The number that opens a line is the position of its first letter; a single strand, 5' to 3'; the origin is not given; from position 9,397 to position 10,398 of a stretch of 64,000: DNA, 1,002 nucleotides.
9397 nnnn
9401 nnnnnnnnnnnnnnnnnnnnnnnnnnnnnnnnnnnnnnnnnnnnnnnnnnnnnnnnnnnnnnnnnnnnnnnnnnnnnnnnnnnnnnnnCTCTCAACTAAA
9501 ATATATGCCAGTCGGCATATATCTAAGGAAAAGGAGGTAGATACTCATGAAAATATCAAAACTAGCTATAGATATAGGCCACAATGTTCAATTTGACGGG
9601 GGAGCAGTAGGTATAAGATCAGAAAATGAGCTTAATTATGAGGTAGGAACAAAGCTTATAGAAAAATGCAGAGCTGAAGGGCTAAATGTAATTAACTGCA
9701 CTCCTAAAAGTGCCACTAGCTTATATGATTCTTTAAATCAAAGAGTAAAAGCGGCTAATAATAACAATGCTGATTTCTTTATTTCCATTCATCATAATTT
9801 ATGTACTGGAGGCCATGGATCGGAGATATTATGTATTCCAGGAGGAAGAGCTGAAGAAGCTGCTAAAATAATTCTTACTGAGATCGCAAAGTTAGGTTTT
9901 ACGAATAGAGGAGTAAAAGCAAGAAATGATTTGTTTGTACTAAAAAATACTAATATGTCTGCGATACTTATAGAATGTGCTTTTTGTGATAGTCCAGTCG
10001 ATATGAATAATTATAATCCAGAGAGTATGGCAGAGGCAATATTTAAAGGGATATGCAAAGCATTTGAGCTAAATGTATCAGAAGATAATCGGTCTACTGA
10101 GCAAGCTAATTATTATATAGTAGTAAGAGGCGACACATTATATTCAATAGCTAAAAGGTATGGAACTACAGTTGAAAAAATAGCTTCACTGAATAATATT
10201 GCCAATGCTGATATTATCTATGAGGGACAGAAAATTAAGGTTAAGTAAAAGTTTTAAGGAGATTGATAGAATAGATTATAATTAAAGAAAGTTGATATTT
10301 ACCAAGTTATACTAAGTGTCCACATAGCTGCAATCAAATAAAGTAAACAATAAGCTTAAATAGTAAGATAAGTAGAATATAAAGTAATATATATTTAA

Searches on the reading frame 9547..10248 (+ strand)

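Call 5: search_protein_families(library=pfam, proteins=[window:9547-10248:+], max_evalue=0.1)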
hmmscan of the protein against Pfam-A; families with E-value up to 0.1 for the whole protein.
window:9547-10248:+ (233 aa): 6 families
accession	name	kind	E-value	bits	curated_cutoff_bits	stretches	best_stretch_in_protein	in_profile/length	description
PF01520.23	Amidase_3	-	6.2e-30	105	27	1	7-172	2-171/174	N-acetylmuramoyl-L-alanine amidase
PF01476.26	LysM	-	2.6e-17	62.9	20.9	1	190-233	1-43/43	LysM domain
PF23473.1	LysM3_LYK4_5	-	0.00043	20.7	29.3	1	190-225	5-40/48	LYK4/5 LysM3 domain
PF11264.13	ThylakoidFormat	-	0.018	15.2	27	1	153-190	59-96/216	Thylakoid formation protein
PF23446.1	LysM1_NFP_LYK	-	0.03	15.6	36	0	197-232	17-53/60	NFP/LYK LysM1 domain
PF22255.2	Gp44-like_2nd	-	0.08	13.4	27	0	139-204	2-63/84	Baseplate hub protein gp44-like, second domain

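Call 6: search_protein_families(library=padloc, proteins=[window:9547-10248:+], max_evalue=0.1)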
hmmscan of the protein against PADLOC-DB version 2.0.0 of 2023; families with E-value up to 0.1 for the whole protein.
window:9547-10248:+ (233 aa): 0 families

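Call 44: search_protein_families(library=phrogs, proteins=[window:9547-10248:+], max_evalue=0.001)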
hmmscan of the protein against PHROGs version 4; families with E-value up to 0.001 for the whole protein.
window:9547-10248:+ (233 aa): 18 families
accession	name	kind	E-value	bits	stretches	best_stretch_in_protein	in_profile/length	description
phrog_435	-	lysis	4.5e-54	185.4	1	1-188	110-300/556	endolysin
phrog_2742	-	lysis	2.7e-37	129.9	2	4-185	2-193/318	endolysin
phrog_12727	-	lysis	4.6e-22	79.8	1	3-182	162-351/393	endolysin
phrog_4602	-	other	3.7e-14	54.2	1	176-232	23-79/220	transglycosylase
phrog_380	-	lysis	8.3e-13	49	1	180-232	174-234/309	endolysin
phrog_291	-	lysis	1.1e-12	48.5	1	172-232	417-474/509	endolysin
phrog_7348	-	lysis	1.9e-11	42.6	1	147-232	2064-2149/2564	endolysin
phrog_489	-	lysis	1.1e-08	35.4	1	4-203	165-378/459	endolysin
phrog_1274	-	lysis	6.8e-08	33.3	1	183-227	19-63/70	lysM motif protein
phrog_28394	-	unknown function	8.8e-08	32.7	1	180-231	59-110/303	-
phrog_13545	-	unknown function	2.3e-07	31.4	1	190-232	275-317/323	-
phrog_9611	-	lysis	1e-06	29.6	1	174-233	170-224/246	endolysin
phrog_20780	-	unknown function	2.5e-06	28.6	1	159-231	45-116/117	-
phrog_5182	-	lysis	1e-05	26.3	1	181-232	211-262/321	endolysin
phrog_14642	-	lysis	2e-05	25.2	1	183-232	22-70/215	endolysin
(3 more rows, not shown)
